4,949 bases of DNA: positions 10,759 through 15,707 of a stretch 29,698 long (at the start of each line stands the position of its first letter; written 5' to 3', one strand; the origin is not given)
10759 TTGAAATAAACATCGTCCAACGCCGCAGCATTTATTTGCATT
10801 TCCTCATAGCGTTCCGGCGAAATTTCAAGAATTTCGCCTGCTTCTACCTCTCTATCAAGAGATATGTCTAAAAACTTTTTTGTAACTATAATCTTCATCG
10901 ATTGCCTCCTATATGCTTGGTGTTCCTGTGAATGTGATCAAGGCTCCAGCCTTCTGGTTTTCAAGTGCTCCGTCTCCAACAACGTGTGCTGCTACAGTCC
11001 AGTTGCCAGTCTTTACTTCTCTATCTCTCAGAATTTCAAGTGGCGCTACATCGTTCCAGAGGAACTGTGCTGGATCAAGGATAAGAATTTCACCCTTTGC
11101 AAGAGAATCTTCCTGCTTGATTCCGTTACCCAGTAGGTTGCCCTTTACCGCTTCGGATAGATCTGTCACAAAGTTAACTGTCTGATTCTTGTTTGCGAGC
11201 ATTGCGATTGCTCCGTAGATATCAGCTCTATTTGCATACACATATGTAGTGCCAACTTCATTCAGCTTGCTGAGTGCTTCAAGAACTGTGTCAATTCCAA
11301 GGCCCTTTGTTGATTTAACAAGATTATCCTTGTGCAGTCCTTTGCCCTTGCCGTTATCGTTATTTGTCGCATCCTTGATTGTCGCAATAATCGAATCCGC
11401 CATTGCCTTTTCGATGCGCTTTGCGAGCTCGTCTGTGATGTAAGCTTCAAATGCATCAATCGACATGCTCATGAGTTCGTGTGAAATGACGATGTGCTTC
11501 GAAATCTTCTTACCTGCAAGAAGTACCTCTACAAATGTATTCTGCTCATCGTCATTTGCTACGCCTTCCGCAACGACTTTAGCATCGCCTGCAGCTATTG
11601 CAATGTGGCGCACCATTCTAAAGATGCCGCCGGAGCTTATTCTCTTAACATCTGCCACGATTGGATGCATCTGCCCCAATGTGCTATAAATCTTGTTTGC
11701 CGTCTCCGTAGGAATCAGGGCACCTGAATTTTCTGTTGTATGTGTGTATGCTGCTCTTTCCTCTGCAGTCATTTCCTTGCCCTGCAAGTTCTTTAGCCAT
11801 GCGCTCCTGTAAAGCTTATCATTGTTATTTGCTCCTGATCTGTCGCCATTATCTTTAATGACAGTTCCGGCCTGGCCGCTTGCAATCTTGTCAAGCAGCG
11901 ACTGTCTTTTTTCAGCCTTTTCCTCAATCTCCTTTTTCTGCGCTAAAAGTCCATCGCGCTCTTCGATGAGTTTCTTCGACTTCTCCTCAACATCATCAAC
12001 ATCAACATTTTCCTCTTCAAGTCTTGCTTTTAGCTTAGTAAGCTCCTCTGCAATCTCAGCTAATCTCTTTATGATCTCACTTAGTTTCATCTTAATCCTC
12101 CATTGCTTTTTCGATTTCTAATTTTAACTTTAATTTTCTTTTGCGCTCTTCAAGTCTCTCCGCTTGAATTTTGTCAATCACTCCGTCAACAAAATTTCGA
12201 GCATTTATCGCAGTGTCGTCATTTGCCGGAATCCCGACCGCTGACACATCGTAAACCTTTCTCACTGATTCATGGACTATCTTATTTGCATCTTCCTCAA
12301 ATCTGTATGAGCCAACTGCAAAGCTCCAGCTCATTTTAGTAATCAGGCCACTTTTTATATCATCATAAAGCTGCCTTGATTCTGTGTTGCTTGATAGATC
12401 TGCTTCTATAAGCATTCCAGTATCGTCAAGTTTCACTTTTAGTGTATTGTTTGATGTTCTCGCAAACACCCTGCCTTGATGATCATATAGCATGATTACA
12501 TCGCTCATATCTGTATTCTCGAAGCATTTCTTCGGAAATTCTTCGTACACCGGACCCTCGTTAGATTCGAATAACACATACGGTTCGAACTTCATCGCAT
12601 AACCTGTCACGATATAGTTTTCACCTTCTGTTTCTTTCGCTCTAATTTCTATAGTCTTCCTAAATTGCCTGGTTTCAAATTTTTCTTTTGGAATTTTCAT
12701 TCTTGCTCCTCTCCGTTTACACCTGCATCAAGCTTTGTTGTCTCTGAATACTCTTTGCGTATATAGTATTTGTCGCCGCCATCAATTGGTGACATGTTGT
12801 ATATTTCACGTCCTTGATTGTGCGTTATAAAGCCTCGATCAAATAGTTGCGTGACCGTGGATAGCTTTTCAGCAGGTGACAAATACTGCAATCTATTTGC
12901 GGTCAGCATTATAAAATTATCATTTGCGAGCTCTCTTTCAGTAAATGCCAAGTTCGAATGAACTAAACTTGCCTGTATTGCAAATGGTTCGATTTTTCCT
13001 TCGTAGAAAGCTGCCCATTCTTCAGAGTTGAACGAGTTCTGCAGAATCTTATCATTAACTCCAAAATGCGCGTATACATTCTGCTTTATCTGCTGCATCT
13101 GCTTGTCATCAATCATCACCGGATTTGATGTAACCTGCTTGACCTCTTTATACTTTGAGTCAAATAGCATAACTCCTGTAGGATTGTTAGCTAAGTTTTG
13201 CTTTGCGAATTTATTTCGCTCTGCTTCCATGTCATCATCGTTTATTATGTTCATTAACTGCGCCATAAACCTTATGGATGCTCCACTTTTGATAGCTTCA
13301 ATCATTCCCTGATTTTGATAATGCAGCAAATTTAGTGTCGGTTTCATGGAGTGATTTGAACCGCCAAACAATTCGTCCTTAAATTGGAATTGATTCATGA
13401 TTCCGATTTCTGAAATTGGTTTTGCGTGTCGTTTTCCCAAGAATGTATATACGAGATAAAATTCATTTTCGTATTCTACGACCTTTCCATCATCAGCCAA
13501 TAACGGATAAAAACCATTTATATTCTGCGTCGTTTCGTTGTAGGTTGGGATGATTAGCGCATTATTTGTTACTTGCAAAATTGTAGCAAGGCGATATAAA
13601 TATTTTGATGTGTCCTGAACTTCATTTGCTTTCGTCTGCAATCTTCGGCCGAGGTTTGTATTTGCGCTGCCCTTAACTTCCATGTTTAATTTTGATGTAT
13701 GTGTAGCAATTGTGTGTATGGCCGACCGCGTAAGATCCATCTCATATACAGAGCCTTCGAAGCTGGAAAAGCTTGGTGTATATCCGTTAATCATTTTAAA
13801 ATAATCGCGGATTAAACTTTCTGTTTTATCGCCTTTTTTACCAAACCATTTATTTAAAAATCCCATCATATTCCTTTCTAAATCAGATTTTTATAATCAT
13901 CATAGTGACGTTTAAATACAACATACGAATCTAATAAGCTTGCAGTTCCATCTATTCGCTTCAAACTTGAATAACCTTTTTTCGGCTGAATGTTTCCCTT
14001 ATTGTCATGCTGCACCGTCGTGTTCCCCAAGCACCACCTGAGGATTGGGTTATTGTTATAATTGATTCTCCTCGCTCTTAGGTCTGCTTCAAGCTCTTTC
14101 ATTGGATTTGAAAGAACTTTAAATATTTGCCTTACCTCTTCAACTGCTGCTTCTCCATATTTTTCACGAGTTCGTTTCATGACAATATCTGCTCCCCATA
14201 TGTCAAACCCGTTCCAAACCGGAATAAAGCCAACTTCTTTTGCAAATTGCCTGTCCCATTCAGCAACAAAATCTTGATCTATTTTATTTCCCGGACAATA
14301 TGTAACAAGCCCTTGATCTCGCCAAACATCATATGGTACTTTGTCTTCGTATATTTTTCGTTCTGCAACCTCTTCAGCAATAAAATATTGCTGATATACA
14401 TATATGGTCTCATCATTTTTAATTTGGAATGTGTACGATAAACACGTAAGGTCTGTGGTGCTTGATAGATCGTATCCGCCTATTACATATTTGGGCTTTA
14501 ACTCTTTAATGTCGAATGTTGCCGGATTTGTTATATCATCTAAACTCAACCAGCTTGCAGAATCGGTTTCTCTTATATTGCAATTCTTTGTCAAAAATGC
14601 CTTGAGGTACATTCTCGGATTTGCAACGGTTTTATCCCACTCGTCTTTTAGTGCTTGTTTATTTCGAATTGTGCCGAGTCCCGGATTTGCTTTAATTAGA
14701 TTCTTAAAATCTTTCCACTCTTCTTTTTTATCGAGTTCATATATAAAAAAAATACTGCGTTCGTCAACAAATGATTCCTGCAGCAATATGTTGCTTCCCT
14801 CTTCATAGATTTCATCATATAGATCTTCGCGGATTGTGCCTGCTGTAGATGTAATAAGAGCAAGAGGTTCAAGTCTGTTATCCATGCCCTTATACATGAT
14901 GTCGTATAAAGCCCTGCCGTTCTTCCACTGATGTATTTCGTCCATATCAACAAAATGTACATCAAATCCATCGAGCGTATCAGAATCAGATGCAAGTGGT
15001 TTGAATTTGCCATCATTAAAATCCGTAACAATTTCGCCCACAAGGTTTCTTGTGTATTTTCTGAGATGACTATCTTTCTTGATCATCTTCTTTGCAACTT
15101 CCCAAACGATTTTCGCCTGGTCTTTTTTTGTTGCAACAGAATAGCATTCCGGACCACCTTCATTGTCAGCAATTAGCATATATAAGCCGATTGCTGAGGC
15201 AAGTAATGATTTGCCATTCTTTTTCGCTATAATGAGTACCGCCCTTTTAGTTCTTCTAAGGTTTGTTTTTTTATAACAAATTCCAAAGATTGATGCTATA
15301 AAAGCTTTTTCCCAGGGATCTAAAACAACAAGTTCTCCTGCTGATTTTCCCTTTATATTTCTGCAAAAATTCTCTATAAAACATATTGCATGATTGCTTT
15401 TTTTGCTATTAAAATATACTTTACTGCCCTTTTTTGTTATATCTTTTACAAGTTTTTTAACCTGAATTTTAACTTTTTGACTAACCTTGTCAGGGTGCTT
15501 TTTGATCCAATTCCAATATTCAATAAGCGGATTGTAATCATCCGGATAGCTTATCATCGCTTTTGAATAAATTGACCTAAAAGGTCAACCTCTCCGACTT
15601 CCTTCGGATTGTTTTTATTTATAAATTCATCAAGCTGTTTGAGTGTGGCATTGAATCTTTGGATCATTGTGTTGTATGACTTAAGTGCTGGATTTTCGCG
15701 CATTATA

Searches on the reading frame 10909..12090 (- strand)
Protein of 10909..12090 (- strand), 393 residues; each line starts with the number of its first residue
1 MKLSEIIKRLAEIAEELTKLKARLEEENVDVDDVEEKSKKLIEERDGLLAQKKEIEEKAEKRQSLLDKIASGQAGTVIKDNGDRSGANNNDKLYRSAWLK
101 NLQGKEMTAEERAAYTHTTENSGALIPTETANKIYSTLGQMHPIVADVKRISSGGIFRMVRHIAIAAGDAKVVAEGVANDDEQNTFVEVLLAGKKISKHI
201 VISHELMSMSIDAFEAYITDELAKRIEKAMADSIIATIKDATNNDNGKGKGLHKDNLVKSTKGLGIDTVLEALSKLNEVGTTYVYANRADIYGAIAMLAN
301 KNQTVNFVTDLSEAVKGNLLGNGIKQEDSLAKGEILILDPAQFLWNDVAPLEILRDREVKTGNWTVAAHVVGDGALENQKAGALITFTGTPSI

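Call 74: search_protein_families(library=phrogs, proteins=[window:10909-12090:-], max_evalue=0.001)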
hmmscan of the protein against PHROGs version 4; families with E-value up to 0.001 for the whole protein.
window:10909-12090:- (393 aa): 3 families
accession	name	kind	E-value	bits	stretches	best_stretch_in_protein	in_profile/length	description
phrog_10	-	head and packaging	3.5e-32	113.2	1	1-391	263-639/752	major head protein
phrog_617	-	head and packaging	1.7e-07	31.5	1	167-358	394-586/626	major head protein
phrog_544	-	head and packaging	2.5e-06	28.1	1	167-371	57-259/282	major head protein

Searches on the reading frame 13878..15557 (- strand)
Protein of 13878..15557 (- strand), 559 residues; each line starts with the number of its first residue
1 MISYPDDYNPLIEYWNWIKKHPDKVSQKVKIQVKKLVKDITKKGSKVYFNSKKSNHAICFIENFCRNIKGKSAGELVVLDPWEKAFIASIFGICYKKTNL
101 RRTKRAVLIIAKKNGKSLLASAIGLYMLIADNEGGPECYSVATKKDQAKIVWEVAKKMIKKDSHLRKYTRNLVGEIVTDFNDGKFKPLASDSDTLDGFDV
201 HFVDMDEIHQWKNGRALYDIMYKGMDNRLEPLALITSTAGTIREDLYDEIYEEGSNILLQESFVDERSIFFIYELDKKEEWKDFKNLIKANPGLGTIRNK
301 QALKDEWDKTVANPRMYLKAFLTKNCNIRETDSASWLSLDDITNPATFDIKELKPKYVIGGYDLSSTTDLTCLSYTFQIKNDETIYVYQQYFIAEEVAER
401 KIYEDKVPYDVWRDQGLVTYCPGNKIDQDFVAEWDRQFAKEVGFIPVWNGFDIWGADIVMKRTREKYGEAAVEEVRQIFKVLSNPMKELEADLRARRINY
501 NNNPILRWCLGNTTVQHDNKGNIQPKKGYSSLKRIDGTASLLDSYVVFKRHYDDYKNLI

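Call 74: search_protein_families(library=phrogs, proteins=[window:13878-15557:-], max_evalue=0.001)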
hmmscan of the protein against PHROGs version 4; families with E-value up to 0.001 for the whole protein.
window:13878-15557:- (559 aa): 7 families
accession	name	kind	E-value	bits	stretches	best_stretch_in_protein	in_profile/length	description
phrog_9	-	head and packaging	9.8e-141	472.2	1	31-556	176-671/812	terminase large subunit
phrog_2699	-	head and packaging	5.5e-65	220.3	1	258-556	8-301/315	terminase large subunit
phrog_4914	-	head and packaging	1.5e-33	117.2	1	24-201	24-211/213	terminase large subunit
phrog_10517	-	head and packaging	8.4e-18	65.7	1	25-161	51-188/207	terminase large subunit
phrog_7331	-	head and packaging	2.1e-17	63.8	1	474-548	19-93/113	terminase large subunit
phrog_37124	-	unknown function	8.4e-10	39.6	1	363-483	2-130/143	-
phrog_7622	-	head and packaging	8.3e-06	26.5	1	80-211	58-191/224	terminase large subunit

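Call 85: search_dna_similar(query=window:13878-15557:-, collection=phages, mode=protein, max_rows=12)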
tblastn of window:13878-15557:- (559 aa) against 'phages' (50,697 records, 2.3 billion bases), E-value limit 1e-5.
Records with a match: 2716; places in all: 2716; records where one place covers at least 80% of the query: 2087.
Best place of each record, by identity: <60% 2716.
By first word of the organism name: Lactococcus 493; Streptococcus 294; Staphylococcus 274; Vibrio 223; Mycobacterium 156; Enterococcus 145; Microbacterium 138; Paenibacillus 110; Bacillus 72; Ralstonia 62; and 102 more.
By host as written in the record: - 317; Lactococcus lactis 304; Mycobacterium smegmatis mc2 155 108; Microbacterium foliorum NRRL B-24224 93; Staphylococcus aureus 77; Ralstonia solanacearum 49; Enterococcus faecalis 43; Paenibacillus larvae 42; and 759 more.
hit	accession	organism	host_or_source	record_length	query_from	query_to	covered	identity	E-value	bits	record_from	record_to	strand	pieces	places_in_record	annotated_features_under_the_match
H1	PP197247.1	Terrisporobacter phage TPDSL_ph2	Terrisporobacter petrolearius DSL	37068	1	559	100%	49.9%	2e-173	549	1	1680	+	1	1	terminase large subunit | similar to hypothetical protein; circularly permutated genome; the ...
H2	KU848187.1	Lactobacillus phage PLE2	Lactobacillus casei BL23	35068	2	559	100%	49.6%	3e-171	543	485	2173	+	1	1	terminase large subunit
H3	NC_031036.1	Lactobacillus phage PLE2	Lactobacillus casei BL23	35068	2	559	100%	49.6%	3e-171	543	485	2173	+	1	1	terminase large subunit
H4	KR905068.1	Lactobacillus phage iA2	Lactobacillus paracasei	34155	2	559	100%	49.6%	5e-171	543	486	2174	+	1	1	terminase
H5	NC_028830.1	Lactobacillus phage iA2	Lactobacillus paracasei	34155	2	559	100%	49.6%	5e-171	543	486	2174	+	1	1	terminase large subunit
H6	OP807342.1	Lacticaseibacillus phage P2.4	Lacticaseibacillus paracasei LMG 9193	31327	2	559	100%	49.6%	8e-171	542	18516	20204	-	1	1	hypothetical protein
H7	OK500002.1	Bacillus phage vB_BanS_Athena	Bacillus anthracis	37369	2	559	100%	48.0%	4e-157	503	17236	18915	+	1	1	putative terminase large subunit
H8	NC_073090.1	Bacillus phage vB_BanS_Athena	Bacillus anthracis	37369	2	559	100%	48.0%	4e-157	503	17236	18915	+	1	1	putative terminase large subunit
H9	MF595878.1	Caldibacillus phage CBP1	Caldibacillus debilis GB1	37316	1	559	100%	48.0%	1e-158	507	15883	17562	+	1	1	terminase large subunit | hypothetical protein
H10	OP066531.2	Bacillus phage B13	Bacillus cereus VKM B-13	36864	4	559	99%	46.3%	1e-151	486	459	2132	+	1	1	terminase large subunit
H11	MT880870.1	Staphylococcus phage PhiSepi-HH1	Staphylococcus epidermidis HD21-2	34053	3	559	100%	45.6%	2e-145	469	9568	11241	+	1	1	hypothetical protein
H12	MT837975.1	Bacteriophage sp.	human fecal samples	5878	1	559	100%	43.9%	1e-153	488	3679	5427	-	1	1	record has no annotation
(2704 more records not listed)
